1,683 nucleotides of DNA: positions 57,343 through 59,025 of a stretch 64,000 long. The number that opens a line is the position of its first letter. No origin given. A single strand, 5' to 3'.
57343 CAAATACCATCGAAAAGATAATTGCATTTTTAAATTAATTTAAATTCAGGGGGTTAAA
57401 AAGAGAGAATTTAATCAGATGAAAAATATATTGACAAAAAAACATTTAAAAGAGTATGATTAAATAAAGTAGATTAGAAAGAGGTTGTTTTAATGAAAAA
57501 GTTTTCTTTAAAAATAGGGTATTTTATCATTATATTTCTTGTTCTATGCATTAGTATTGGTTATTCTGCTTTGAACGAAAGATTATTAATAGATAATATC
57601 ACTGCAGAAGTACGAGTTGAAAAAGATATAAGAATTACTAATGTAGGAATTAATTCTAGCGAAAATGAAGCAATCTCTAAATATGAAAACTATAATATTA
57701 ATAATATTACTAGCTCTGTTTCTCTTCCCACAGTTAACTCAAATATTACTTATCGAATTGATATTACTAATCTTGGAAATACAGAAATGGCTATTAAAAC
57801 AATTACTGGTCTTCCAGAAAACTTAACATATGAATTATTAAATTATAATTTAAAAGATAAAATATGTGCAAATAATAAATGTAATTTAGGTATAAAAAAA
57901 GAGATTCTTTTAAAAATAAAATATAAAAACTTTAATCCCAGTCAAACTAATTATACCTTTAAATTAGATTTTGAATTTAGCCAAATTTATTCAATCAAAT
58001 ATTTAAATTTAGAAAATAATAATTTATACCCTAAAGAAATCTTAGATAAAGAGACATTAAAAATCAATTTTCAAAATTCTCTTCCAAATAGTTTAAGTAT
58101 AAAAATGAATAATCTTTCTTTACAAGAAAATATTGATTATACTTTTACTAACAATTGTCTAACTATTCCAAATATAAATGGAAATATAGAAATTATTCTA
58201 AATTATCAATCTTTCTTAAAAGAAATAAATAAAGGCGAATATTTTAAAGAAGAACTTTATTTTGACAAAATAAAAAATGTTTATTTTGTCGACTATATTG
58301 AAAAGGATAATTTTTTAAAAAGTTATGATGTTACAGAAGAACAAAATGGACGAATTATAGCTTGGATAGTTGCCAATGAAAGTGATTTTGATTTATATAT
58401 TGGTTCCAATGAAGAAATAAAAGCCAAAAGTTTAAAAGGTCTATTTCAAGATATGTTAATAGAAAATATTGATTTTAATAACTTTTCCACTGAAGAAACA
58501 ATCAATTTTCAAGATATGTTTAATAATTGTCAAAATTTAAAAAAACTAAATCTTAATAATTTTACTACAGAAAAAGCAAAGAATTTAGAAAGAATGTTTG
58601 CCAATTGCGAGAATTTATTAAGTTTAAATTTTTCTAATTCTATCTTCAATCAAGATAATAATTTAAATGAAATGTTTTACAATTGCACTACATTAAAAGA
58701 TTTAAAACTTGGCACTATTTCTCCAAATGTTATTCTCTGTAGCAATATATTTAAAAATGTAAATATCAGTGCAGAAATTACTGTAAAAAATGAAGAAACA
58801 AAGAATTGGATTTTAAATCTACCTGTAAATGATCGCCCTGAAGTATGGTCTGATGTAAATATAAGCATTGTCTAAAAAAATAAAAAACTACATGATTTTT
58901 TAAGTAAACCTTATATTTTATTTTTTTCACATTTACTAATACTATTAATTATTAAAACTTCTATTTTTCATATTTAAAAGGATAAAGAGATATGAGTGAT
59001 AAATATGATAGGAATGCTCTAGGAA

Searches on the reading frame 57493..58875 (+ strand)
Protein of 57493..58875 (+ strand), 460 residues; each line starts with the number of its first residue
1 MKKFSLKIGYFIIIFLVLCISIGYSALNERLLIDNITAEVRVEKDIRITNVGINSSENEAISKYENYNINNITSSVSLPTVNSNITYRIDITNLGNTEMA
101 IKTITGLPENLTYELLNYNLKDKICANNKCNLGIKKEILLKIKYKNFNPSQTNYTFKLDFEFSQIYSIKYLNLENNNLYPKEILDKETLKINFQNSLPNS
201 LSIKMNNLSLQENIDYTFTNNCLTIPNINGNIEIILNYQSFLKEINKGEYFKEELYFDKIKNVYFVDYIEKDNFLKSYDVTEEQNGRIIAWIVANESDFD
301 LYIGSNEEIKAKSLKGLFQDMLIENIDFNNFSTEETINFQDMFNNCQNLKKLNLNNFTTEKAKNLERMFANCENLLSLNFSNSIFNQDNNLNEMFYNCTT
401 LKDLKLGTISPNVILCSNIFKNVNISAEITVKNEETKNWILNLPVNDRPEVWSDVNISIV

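Call 42: search_protein_families(library=ncbifam, proteins=[window:57493-58875:+], max_evalue=0.00001)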
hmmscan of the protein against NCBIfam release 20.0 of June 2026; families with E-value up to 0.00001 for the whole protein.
window:57493-58875:+ (460 aa): 0 families

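Call 48: search_protein_families(library=pfam, proteins=[window:57493-58875:+], max_evalue=0.001)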
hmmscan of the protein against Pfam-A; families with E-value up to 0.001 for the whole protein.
window:57493-58875:+ (460 aa): 1 family
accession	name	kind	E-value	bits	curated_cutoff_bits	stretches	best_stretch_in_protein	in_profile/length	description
PF03382.20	DUF285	-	3.4e-08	33.7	25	1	310-402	24-114/120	Mycoplasma protein of unknown function, DUF285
